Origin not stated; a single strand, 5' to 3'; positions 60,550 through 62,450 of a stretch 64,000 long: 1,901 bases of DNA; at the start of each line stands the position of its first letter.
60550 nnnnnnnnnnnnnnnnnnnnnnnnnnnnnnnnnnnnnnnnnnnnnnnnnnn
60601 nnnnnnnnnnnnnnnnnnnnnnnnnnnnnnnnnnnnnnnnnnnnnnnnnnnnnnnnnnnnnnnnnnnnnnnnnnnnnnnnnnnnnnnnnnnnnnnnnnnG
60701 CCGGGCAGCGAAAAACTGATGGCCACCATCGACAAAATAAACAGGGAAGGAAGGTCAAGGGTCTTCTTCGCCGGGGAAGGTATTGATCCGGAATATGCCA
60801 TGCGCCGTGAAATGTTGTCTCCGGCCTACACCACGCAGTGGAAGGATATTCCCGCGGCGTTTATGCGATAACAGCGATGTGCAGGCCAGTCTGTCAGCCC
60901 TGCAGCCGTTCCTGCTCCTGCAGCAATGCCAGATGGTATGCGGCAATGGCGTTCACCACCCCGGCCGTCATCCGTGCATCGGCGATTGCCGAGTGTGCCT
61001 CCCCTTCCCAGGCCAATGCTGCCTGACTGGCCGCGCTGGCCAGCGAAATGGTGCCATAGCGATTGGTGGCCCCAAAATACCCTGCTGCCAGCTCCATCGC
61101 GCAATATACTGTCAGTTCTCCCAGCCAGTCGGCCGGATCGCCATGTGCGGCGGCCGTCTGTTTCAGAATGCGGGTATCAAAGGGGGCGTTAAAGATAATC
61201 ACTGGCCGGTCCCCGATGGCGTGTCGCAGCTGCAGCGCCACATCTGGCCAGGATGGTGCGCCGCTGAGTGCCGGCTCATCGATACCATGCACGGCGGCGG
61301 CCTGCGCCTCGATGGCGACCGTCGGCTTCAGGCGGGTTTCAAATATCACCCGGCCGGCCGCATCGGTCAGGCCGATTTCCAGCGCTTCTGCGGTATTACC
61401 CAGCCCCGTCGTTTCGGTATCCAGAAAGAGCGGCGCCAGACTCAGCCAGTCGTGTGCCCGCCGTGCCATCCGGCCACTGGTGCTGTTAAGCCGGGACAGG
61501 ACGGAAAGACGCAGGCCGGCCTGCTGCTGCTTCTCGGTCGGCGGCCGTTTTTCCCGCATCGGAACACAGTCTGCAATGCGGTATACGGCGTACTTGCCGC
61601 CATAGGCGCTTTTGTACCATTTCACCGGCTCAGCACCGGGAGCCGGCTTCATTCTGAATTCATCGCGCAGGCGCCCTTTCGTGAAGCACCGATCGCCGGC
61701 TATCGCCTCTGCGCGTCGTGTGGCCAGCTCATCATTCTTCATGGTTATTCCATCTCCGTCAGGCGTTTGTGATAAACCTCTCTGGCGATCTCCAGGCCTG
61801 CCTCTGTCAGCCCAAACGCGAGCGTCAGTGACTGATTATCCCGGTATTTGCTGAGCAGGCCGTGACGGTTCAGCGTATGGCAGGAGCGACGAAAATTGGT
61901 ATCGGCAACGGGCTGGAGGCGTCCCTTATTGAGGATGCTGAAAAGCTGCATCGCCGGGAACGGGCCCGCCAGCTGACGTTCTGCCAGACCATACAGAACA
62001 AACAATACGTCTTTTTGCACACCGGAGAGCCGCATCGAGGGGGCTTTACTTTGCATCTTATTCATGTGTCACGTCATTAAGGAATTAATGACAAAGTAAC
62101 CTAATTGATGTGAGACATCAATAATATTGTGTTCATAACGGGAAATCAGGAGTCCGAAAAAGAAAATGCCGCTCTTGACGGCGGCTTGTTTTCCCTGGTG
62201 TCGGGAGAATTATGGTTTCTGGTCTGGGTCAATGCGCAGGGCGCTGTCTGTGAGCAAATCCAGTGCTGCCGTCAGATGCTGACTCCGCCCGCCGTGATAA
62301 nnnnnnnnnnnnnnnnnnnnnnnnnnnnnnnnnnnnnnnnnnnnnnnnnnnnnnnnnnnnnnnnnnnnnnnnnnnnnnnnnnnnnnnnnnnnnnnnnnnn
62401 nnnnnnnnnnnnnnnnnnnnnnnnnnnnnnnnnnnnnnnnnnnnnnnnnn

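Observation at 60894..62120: Small DNA-binding protein coupled to a DEDD exonuclease with a palindromic operator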

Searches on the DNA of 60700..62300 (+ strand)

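Call 4: search_dna_similar(query=window:60700-62300:+, collection=plasmids, mode=near, max_rows=25)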
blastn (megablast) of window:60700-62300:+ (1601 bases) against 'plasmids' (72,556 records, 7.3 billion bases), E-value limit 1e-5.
Records with a match: 2110; places in all: 2128; records where one place covers at least 80% of the query: 205.
Best place of each record, by identity: >=99% 77; 95-99% 930; 80-90% 1103.
By first word of the organism name: Escherichia 987; Klebsiella 688; Salmonella 173; Enterobacter 136; Citrobacter 46; Shigella 34; Serratia 27; Morganella 4; Proteus 4; uncultured 3; and 5 more.
By predicted mobility (MOB-suite, as given by PLSDB): conjugative 1988; non-mobilizable 89; mobilizable 33.
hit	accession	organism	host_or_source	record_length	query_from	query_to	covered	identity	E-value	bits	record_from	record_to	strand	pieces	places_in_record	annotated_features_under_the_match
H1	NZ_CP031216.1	Escherichia coli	Homo sapiens,rectal swab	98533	1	1601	100%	100.0%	0e+0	2957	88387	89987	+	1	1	3'-5' exonuclease | hypothetical protein (x2) | umuC: translesion error-prone DNA polymerase V subunit UmuC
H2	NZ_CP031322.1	Escherichia coli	Homo sapiens,rectal swab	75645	1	1601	100%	100.0%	0e+0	2957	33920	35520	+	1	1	3'-5' exonuclease | hypothetical protein (x2) | umuC: translesion error-prone DNA polymerase V subunit UmuC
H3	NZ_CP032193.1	Salmonella enterica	-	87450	1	1601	100%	100.0%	0e+0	2957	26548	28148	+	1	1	3'-5' exonuclease | hypothetical protein (x2) | umuC: translesion error-prone DNA polymerase V subunit UmuC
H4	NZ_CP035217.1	Klebsiella michiganensis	Homo sapiens,Rectal Swab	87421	1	1601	100%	100.0%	0e+0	2957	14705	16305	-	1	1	3'-5' exonuclease | hypothetical protein (x2) | umuC: translesion error-prone DNA polymerase V subunit UmuC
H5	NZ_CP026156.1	Klebsiella pneumoniae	Homo sapiens,sputum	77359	1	1601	100%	100.0%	0e+0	2957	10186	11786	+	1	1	3'-5' exonuclease | hypothetical protein (x2) | umuC: translesion error-prone DNA polymerase V subunit UmuC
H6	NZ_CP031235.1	Escherichia coli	Homo sapiens,rectal swab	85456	1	1601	100%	100.0%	0e+0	2957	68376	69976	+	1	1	3'-5' exonuclease | hypothetical protein (x2) | umuC: translesion error-prone DNA polymerase V subunit UmuC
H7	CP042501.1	Enterobacter sp. E76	Whole organism,Shower 3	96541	1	1601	100%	100.0%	0e+0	2957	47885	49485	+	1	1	3'-5' exonuclease | chromosome segregation protein ParM | umuC: translesion error-prone DNA polymerase V subunit UmuC | hypothetical protein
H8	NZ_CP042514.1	Serratia marcescens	Whole organism,Ensuite 7/8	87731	1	1601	100%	100.0%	0e+0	2957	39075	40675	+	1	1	3'-5' exonuclease | hypothetical protein (x2) | umuC: translesion error-prone DNA polymerase V subunit UmuC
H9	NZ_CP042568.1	Enterobacter hormaechei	Homo sapiens,Whole organism,clinical ...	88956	1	1601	100%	100.0%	0e+0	2957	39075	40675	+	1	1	3'-5' exonuclease | hypothetical protein (x2) | umuC: translesion error-prone DNA polymerase V subunit UmuC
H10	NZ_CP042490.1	Enterobacter hormaechei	Homo sapiens,Whole organism,clinical ...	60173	1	1601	100%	100.0%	0e+0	2957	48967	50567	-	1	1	3'-5' exonuclease | hypothetical protein (x2) | umuC: translesion error-prone DNA polymerase V subunit UmuC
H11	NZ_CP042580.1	Enterobacter kobei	Homo sapiens,Whole organism,clinical ...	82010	1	1601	100%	100.0%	0e+0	2957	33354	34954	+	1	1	3'-5' exonuclease | hypothetical protein (x2) | umuC: translesion error-prone DNA polymerase V subunit UmuC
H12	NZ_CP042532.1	Klebsiella aerogenes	Homo sapiens,Whole organism,clinical ...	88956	1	1601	100%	100.0%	0e+0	2957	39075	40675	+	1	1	3'-5' exonuclease | hypothetical protein (x2) | umuC: translesion error-prone DNA polymerase V subunit UmuC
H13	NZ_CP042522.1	Klebsiella pneumoniae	Homo sapiens,Whole organism,clinical ...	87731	1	1601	100%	100.0%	0e+0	2957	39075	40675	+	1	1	3'-5' exonuclease | hypothetical protein (x2) | umuC: translesion error-prone DNA polymerase V subunit UmuC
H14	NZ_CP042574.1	Enterobacter hormaechei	Whole organism,Shower 3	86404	1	1601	100%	100.0%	0e+0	2957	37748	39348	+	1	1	3'-5' exonuclease | hypothetical protein (x2) | umuC: translesion error-prone DNA polymerase V subunit UmuC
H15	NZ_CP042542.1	Enterobacter hormaechei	Homo sapiens,Whole organism,clinical ...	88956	1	1601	100%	100.0%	0e+0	2957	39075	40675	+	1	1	3'-5' exonuclease | hypothetical protein (x2) | umuC: translesion error-prone DNA polymerase V subunit UmuC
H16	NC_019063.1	Escherichia coli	-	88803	1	1601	100%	100.0%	0e+0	2957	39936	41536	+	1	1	3'-5' exonuclease | hypothetical protein (x2) | umuC: translesion error-prone DNA polymerase V subunit UmuC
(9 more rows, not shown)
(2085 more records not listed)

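Call 5: get_annotated_region(hit=H16, flank=9000)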
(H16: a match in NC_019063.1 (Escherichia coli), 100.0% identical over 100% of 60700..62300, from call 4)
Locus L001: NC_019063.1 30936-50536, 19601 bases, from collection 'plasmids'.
description: Escherichia coli plasmid pNDM-HK, complete sequence
organism: Escherichia coli (NCBI taxid 562)
taxonomy: Bacteria; Pseudomonadota; Gammaproteobacteria; Enterobacterales; Enterobacteriaceae; Escherichia; Escherichia coli
host: -; source: -; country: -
typing (MOB-suite, as given by PLSDB): conjugative; replicon IncL/M,rep_cluster_1254; relaxase MOBP; mating-pair formation MPF_I
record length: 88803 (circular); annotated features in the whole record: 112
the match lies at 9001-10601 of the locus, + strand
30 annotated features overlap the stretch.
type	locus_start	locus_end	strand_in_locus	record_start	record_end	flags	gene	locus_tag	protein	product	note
CDS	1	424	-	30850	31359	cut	-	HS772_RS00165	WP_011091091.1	MucR family transcriptional regulator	GO:0006355 - regulation of DNA-templated transcription [Evidence IEA]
CDS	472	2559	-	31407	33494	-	-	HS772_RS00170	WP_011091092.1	hypothetical protein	-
CDS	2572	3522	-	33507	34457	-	-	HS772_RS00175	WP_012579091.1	DsbC family protein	-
CDS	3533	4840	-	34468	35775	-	-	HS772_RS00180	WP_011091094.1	hypothetical protein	-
CDS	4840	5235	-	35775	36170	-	-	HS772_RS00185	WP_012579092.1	lytic transglycosylase domain-containing protein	-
CDS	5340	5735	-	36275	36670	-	-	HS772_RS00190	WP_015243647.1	DUF1496 domain-containing protein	-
CDS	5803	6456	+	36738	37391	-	-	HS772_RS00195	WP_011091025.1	type II CAAX endopeptidase family protein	GO:0071586 - CAAX-box protein processing [Evidence IEA]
CDS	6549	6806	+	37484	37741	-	pemI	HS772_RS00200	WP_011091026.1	type II toxin-antitoxin system antitoxin PemI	-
CDS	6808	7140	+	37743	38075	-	pemK-mt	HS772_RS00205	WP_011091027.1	type II toxin-antitoxin system toxin endoribonuclease PemK-mt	-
CDS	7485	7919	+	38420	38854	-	umuD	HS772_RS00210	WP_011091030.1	translesion error-prone DNA polymerase V autoproteolytic subunit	-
CDS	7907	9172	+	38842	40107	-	umuC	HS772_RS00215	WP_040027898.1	translesion error-prone DNA polymerase V subunit UmuC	GO:0006281 - DNA repair [Evidence IEA]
CDS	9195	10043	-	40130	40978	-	-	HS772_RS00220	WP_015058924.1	3'-5' exonuclease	-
CDS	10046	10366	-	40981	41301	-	-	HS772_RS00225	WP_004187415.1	hypothetical protein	-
CDS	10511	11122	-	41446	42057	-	-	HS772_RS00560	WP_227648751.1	hypothetical protein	-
CDS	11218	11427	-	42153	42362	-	-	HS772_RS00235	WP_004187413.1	hypothetical protein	-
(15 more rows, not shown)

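Call 14: search_dna_similar(query=window:60894-62210:-, collection=plasmids, mode=distant, max_rows=40, rows=spread)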
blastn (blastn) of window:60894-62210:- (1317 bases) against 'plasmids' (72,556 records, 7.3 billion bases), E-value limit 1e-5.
Records with a match: 3402; places in all: 3468; records where one place covers at least 80% of the query: 205.
Best place of each record, by identity: >=99% 887; 95-99% 110; 90-95% 29; 80-90% 1348; 60-80% 1028.
By first word of the organism name: Escherichia 1287; Klebsiella 1038; Salmonella 764; Enterobacter 147; Citrobacter 80; Shigella 35; Serratia 28; Morganella 5; Proteus 4; Raoultella 3; and 8 more.
By predicted mobility (MOB-suite, as given by PLSDB): conjugative 2865; non-mobilizable 354; mobilizable 183.
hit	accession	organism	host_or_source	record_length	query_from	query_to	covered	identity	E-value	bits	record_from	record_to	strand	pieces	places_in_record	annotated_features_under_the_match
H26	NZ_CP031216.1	Escherichia coli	Homo sapiens,rectal swab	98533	1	1317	100%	100.0%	0e+0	2376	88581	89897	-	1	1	3'-5' exonuclease | hypothetical protein (x2)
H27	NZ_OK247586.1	Enterobacter cloacae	-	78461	1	1317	100%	99.1%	0e+0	2322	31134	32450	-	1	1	3'-5' exonuclease | hypothetical protein (x2)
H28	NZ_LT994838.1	Klebsiella variicola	Homo sapiens,blood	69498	1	1317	100%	98.3%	0e+0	2272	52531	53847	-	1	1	3'-5' exonuclease | hypothetical protein (x2)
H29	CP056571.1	Escherichia coli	culture,Wastewater influent sample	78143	443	1308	66%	85.4%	0e+0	985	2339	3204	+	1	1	3'-5' exonuclease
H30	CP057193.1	Escherichia coli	culture,Pooled sheep faecal samples ...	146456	443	1308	66%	85.2%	0e+0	980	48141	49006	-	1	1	3'-5' exonuclease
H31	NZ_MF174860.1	Escherichia coli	feces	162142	443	1308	66%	85.1%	0e+0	976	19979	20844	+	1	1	3'-5' exonuclease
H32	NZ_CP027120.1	Escherichia coli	cell culture,bovine mastitis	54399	443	1308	66%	85.0%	0e+0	967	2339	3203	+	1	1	none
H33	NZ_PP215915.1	Escherichia coli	-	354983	443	1308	66%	84.9%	0e+0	966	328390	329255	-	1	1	3'-5' exonuclease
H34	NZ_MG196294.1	Escherichia coli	retail meat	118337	454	1308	65%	85.9%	0e+0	992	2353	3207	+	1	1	3'-5' exonuclease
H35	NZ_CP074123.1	Escherichia coli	single bacteria,ascites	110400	454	1308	65%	85.7%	0e+0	987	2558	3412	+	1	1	3'-5' exonuclease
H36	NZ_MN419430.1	Escherichia coli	-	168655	454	1308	65%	85.7%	0e+0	987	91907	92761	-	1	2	3'-5' exonuclease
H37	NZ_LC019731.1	Escherichia coli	-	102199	454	1308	65%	85.7%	0e+0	987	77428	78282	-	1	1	3'-5' exonuclease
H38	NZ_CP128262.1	Salmonella enterica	Pine shavings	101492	454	1308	65%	85.7%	0e+0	987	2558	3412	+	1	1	3'-5' exonuclease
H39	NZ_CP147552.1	Escherichia coli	Homo sapiens,bloodstream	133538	454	1308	65%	85.4%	0e+0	974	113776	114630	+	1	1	3'-5' exonuclease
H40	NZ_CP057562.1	Escherichia fergusonii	culture,Pooled sheep faecal samples ...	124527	443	1306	61%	85.1%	0e+0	901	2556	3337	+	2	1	none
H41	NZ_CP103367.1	Citrobacter freundii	Homo sapiens,pure culture,rectal swab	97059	523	1275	57%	69.7%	2e-87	331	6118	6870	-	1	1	3'-5' exonuclease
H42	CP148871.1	Salmonella enterica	Dog,single cell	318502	616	1275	50%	68.6%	2e-60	241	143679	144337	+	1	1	3'-5' exonuclease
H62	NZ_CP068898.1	Klebsiella pneumoniae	Homo sapiens,Plasmid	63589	5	43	3%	100.0%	3e-9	72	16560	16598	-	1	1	none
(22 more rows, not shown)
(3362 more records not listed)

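Call 15: get_annotated_region(hit=H35, flank=4000)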
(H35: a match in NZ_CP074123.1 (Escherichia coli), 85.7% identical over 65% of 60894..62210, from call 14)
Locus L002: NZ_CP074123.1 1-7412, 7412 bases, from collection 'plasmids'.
description: Escherichia coli strain EC16 plasmid pEC16-3, complete sequence
organism: Escherichia coli (NCBI taxid 562)
taxonomy: Bacteria; Pseudomonadota; Gammaproteobacteria; Enterobacterales; Enterobacteriaceae; Escherichia; Escherichia coli
host: -; source: single bacteria,ascites; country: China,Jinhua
typing (MOB-suite, as given by PLSDB): conjugative; replicon IncI-gamma/K1; relaxase MOBP; mating-pair formation MPF_I
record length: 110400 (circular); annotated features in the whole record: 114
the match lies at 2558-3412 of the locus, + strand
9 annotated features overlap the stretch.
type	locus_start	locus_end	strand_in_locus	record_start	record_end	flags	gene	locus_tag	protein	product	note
CDS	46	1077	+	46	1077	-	repA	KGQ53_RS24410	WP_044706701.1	plasmid replication initiator RepA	GO:0006276 - plasmid maintenance [Evidence IEA]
CDS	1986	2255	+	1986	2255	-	yacA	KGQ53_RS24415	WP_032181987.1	type II toxin-antitoxin system antitoxin YacA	-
CDS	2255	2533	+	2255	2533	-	yacB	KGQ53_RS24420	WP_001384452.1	type II toxin-antitoxin system toxin YacB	-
CDS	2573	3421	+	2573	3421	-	-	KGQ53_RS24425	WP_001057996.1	3'-5' exonuclease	-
CDS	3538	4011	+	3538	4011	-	-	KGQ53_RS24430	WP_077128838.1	hypothetical protein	-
CDS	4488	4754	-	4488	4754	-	-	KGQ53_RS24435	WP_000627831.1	hypothetical protein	-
CDS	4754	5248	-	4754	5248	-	-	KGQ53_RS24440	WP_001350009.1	hypothetical protein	-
CDS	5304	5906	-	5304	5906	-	-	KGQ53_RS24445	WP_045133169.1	ProQ/FINO family protein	-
CDS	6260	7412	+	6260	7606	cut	yagA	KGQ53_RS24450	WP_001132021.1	protein YagA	-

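Call 16: get_annotated_region(hit=H41, flank=4000)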
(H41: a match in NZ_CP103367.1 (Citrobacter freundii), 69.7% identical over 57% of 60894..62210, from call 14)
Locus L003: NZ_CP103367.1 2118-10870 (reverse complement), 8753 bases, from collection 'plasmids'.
description: Citrobacter freundii strain 140542 plasmid pOXA1041_140542, complete sequence
organism: Citrobacter freundii (NCBI taxid 546)
taxonomy: Bacteria; Pseudomonadota; Gammaproteobacteria; Enterobacterales; Enterobacteriaceae; Citrobacter; Citrobacter freundii
host: -; source: Homo sapiens,pure culture,rectal swab; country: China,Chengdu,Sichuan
typing (MOB-suite, as given by PLSDB): conjugative; replicon IncFII; relaxase MOBF; mating-pair formation MPF_F
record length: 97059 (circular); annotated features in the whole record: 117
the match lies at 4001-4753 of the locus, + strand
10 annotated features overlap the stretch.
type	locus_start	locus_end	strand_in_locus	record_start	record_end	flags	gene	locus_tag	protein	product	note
CDS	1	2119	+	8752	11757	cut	-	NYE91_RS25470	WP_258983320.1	Tn3-like element Tn3 family transposase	GO:0006313 - DNA transposition [Evidence IEA]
CDS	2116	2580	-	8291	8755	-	-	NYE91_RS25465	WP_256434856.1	cytoplasmic protein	-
CDS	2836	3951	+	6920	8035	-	-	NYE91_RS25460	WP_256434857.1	DNA-binding protein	-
CDS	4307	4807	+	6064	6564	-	-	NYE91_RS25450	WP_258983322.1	3'-5' exonuclease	-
CDS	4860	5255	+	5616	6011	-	-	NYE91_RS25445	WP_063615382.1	hypothetical protein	-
CDS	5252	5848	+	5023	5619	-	-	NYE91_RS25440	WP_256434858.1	DUF2913 family protein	-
CDS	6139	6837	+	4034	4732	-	-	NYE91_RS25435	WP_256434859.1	RES family NAD+ phosphorylase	-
CDS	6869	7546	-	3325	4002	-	-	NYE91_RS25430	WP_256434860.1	helix-turn-helix domain-containing protein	-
CDS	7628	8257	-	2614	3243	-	-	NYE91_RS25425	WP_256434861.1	recombinase family protein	GO:0006310 - DNA recombination [Evidence IEA]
CDS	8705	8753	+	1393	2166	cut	-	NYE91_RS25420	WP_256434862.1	hypothetical protein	-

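Call 17: get_annotated_region(hit=H42, flank=4000)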
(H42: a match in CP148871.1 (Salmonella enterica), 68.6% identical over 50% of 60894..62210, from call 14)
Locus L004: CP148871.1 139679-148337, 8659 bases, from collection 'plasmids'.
description: Salmonella enterica subsp. enterica serovar Infantis strain Z1322PSL0006 plasmid pZ1322CSL0001-2, complete sequence
organism: Salmonella enterica (NCBI taxid 595)
taxonomy: Bacteria; Pseudomonadota; Gammaproteobacteria; Enterobacterales; Enterobacteriaceae; Salmonella; Salmonella enterica
host: -; source: Dog,single cell; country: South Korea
typing (MOB-suite, as given by PLSDB): conjugative; replicon IncFIB; relaxase MOBP,MOBP; mating-pair formation MPF_I
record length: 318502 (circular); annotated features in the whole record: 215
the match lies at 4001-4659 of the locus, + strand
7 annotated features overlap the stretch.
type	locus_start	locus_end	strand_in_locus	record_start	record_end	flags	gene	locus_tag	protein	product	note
CDS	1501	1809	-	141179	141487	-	-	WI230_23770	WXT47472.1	helix-turn-helix transcriptional regulator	-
CDS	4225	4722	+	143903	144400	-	-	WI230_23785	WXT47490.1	3'-5' exonuclease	-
CDS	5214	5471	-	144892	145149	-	-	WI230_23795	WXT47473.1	hypothetical protein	-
CDS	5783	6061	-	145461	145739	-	-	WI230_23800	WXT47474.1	hypothetical protein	-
CDS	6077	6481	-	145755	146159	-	-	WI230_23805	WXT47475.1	hypothetical protein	-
CDS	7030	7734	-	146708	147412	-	-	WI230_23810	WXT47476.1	IS6-like element IS26 family transposase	-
CDS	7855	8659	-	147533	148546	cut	intI1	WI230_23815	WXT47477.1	class 1 integron integrase IntI1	-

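Call 97: get_annotated_region(hit=H62, flank=3500)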
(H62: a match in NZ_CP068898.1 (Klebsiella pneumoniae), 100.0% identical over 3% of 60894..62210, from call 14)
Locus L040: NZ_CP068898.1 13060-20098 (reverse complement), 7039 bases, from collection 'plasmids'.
description: Klebsiella pneumoniae strain RIVM_C019563 plasmid pRIVM_C019563_2, complete sequence
organism: Klebsiella pneumoniae (NCBI taxid 573)
taxonomy: Bacteria; Pseudomonadota; Gammaproteobacteria; Enterobacterales; Enterobacteriaceae; Klebsiella; Klebsiella pneumoniae
host: -; source: Homo sapiens,Plasmid; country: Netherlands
typing (MOB-suite, as given by PLSDB): conjugative; replicon IncL/M; relaxase MOBP; mating-pair formation MPF_I
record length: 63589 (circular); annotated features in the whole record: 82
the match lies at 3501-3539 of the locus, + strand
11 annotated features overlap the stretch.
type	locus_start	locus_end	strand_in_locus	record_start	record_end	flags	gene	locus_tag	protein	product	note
CDS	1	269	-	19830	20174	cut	-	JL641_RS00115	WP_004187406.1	hypothetical protein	-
CDS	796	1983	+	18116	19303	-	-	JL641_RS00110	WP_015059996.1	type II toxin-antitoxin system RelB/DinJ family antitoxin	-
CDS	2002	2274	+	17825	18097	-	-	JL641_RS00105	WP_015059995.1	helix-turn-helix transcriptional regulator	-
CDS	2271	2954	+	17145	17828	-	-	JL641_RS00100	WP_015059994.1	hypothetical protein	-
CDS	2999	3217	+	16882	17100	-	-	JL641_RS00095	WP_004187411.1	hypothetical protein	-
CDS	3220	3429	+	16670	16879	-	-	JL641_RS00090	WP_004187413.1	hypothetical protein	-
CDS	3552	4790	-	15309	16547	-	umuC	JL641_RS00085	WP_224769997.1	translesion error-prone DNA polymerase V subunit UmuC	GO:0006281 - DNA repair [Evidence IEA]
CDS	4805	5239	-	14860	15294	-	umuD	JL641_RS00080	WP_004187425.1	translesion error-prone DNA polymerase V autoproteolytic subunit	-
CDS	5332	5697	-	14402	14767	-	pemK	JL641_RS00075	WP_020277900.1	type II toxin-antitoxin system toxin endoribonuclease PemK-mt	-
CDS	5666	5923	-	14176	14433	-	pemI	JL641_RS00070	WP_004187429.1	type II toxin-antitoxin system antitoxin PemI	-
CDS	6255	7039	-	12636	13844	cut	-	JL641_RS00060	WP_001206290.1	IS4-like element IS10A family transposase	GO:0006313 - DNA transposition [Evidence IEA]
